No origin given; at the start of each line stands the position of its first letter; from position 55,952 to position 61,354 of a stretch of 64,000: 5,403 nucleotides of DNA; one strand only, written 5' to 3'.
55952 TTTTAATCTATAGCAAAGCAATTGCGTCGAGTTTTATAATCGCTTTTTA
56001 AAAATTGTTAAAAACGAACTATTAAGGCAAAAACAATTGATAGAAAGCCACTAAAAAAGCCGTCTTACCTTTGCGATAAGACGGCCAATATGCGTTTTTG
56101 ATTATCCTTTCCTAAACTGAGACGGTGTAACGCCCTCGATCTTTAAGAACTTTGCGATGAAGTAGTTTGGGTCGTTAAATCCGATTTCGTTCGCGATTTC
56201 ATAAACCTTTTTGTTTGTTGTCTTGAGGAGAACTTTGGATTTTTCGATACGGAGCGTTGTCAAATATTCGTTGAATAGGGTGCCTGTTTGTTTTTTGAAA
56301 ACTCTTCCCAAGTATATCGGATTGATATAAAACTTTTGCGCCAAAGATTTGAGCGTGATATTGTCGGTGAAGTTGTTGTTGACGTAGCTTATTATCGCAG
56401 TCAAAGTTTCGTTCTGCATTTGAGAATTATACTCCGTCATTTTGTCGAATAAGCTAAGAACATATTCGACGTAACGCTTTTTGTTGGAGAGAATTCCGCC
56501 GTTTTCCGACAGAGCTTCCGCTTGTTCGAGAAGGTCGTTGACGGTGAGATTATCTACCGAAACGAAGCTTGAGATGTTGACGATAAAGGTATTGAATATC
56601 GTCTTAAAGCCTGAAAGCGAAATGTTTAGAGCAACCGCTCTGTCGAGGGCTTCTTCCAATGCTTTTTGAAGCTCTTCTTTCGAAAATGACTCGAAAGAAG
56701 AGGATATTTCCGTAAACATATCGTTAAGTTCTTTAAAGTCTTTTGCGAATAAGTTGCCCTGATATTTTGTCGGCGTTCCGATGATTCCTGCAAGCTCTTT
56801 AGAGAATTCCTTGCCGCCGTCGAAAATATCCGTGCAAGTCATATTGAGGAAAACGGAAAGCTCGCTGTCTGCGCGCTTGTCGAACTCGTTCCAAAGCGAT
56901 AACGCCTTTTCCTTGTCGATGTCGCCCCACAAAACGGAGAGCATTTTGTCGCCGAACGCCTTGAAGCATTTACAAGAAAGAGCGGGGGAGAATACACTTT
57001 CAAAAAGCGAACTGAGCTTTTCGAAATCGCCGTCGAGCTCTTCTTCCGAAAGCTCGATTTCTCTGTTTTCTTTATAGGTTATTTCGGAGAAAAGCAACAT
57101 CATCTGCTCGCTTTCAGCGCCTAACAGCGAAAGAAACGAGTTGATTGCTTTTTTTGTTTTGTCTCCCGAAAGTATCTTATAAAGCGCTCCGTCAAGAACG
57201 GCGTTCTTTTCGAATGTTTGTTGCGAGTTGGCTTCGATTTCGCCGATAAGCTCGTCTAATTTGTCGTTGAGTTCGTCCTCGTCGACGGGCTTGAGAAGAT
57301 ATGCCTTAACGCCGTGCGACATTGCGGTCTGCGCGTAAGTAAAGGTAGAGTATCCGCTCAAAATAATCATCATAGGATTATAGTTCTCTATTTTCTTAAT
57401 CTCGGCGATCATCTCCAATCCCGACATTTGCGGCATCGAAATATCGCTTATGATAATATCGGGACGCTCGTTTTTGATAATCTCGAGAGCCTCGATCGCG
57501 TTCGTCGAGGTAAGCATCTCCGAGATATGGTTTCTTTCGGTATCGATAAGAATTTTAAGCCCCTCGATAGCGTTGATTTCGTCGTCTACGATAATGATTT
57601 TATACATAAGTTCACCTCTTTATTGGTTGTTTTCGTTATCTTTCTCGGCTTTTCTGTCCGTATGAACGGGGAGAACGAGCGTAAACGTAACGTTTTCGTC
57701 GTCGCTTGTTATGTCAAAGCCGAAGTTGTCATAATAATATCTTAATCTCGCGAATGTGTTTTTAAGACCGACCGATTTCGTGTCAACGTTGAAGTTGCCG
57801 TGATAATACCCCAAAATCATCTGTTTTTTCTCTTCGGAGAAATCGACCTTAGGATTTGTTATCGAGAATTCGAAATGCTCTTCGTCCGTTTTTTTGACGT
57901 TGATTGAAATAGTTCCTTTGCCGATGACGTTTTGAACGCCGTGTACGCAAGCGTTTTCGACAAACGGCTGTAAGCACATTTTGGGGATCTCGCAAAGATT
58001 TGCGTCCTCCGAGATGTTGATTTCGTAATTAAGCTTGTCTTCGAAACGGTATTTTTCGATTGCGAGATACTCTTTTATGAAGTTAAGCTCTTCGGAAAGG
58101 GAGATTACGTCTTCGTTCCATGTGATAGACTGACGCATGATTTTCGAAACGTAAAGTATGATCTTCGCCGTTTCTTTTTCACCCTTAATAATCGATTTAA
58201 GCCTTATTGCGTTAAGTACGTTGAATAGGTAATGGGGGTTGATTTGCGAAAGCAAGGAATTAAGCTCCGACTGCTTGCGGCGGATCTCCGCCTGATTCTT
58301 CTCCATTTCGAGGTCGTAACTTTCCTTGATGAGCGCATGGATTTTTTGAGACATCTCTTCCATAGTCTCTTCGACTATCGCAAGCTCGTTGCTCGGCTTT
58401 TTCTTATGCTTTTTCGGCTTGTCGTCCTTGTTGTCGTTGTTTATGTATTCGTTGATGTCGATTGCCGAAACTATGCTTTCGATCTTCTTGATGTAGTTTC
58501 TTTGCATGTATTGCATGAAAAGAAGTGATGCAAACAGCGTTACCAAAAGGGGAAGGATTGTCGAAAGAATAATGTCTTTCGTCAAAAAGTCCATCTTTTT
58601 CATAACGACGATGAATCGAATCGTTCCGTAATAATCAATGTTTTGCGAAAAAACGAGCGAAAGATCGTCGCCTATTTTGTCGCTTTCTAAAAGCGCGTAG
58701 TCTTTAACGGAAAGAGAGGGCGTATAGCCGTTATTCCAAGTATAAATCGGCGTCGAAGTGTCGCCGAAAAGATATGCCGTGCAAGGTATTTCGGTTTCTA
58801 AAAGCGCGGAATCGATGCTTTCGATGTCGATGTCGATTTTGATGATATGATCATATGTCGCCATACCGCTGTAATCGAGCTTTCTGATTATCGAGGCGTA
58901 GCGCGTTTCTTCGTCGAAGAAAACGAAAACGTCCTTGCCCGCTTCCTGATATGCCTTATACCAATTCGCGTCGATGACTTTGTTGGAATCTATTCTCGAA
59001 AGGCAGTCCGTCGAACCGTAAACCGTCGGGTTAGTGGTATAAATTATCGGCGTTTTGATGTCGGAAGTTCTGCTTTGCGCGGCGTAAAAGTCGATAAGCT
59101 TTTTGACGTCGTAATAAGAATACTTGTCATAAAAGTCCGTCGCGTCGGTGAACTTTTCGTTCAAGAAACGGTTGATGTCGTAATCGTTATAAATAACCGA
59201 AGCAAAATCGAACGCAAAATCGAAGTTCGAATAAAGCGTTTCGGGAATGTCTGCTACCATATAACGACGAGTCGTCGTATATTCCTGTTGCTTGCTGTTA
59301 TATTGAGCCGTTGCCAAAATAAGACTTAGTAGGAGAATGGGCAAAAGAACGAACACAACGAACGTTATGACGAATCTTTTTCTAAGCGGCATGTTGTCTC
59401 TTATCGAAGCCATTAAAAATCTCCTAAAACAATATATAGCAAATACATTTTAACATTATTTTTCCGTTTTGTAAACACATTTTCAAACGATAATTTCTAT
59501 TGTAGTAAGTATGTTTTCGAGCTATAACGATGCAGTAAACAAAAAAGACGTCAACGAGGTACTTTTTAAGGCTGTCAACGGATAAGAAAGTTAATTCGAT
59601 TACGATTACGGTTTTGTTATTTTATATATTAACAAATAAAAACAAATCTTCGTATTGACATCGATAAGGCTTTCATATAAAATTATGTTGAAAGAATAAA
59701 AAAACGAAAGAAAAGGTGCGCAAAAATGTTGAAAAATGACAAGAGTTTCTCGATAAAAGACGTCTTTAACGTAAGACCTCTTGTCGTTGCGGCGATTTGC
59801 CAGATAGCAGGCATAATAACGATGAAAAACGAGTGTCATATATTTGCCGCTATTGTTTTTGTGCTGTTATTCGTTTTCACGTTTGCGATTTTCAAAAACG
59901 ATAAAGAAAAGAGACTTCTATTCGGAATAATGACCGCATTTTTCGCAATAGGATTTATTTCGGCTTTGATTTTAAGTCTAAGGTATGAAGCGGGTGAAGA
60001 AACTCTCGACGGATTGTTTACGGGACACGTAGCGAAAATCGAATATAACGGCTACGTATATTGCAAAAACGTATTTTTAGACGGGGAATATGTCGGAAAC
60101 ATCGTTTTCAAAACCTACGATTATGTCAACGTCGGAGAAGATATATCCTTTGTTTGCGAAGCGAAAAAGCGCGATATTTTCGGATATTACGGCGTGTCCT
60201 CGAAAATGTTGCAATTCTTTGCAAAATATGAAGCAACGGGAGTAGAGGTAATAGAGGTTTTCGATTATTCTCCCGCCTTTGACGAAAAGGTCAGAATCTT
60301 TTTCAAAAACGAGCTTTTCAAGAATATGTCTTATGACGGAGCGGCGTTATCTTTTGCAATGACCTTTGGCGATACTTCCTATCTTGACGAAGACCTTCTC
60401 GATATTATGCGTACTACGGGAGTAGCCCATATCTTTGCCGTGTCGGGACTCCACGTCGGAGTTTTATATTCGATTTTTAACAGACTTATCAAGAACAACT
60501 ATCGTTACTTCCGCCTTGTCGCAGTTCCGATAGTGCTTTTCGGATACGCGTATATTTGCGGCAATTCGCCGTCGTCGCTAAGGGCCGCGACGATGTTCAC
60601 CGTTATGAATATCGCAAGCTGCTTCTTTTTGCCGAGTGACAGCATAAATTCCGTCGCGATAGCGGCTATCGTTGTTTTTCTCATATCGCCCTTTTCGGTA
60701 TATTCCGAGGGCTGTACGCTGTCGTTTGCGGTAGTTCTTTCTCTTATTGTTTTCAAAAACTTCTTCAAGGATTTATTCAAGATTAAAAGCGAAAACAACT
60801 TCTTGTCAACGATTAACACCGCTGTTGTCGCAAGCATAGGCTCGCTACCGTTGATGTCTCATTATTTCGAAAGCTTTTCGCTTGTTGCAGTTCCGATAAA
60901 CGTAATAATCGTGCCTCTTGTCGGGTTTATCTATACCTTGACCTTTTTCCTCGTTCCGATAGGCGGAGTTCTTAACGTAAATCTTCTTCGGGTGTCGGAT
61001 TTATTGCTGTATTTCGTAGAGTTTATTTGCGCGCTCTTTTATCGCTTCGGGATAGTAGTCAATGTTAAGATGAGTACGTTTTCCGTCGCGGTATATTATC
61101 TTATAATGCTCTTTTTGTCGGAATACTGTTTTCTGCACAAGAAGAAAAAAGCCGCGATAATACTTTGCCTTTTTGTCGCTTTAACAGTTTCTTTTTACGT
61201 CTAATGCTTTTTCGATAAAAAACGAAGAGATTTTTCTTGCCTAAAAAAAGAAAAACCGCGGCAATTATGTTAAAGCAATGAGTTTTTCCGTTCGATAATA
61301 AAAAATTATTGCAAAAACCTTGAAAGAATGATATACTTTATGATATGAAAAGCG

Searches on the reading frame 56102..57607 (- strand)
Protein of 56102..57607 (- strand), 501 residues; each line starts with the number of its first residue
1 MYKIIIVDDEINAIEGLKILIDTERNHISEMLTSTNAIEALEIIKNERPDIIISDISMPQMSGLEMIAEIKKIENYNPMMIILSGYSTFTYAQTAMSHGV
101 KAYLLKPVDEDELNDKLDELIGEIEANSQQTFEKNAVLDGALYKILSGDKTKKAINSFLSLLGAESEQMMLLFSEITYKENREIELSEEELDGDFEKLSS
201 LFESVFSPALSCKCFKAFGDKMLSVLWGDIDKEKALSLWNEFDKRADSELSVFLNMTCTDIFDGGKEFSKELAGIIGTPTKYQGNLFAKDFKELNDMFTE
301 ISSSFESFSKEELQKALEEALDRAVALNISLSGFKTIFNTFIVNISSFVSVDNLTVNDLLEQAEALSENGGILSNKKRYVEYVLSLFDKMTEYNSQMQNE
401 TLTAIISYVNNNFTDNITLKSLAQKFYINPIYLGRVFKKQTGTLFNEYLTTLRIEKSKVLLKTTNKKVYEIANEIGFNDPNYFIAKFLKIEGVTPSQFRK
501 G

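Call 54: search_protein_families(library=pfam, proteins=[window:56102-57607:-], max_evalue=0.00001)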
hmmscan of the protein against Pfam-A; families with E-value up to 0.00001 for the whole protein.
window:56102-57607:- (501 aa): 3 families
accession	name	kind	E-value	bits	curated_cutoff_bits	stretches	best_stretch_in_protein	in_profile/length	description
PF00072.30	Response_reg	-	8.2e-23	81.1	30.2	1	4-117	1-110/111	Response regulator receiver domain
PF12833.13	HTH_18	-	1.9e-19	70.2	33.6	1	422-500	1-79/80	Helix-turn-helix domain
PF00165.29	HTH_AraC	-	7.8e-15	55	26.6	1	461-500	1-42/42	Bacterial regulatory helix-turn-helix proteins, AraC family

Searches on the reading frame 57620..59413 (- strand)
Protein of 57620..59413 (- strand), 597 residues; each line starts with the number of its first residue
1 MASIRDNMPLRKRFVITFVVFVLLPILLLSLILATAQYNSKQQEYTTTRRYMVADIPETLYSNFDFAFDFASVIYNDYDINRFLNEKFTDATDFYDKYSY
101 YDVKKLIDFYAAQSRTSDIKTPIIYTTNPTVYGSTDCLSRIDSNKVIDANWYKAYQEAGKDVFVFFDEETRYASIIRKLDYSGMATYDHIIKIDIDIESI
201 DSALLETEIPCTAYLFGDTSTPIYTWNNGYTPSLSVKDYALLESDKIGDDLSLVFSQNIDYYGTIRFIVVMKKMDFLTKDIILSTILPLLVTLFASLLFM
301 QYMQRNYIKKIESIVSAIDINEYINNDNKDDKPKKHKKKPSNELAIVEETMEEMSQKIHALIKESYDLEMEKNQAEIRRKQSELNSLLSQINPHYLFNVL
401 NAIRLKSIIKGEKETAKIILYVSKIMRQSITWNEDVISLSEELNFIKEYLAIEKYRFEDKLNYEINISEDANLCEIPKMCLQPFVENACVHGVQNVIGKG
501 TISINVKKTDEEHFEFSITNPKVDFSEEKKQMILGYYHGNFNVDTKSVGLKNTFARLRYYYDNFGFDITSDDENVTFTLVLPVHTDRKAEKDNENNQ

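Call 54: search_protein_families(library=pfam, proteins=[window:57620-59413:-], max_evalue=0.00001)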
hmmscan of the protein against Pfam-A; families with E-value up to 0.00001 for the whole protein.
window:57620-59413:- (597 aa): 1 family
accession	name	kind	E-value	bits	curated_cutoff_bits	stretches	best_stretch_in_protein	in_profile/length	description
PF06580.19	His_kinase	-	7.2e-23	81.1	25.2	1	383-461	2-81/81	Histidine kinase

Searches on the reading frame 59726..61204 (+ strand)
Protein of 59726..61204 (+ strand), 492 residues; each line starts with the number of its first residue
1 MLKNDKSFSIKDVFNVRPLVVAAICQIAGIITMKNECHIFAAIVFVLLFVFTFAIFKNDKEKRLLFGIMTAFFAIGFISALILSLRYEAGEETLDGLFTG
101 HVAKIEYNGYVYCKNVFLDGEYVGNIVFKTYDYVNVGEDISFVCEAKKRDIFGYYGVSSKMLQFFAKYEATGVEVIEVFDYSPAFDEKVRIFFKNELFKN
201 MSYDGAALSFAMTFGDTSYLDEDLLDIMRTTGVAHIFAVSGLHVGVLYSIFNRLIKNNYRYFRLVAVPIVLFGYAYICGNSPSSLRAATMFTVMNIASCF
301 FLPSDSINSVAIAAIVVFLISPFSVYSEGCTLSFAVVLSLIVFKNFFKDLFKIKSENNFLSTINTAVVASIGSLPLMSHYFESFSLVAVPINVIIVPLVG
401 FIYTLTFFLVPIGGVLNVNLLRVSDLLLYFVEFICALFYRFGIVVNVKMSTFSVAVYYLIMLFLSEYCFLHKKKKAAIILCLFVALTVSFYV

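Call 54: search_protein_families(library=pfam, proteins=[window:59726-61204:+], max_evalue=0.00001)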
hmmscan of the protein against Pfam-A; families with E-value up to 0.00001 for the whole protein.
window:59726-61204:+ (492 aa): 1 family
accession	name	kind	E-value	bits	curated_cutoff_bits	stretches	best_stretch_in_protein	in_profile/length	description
PF03772.21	Competence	-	4.4e-46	157.9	23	1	212-464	1-260/270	Competence protein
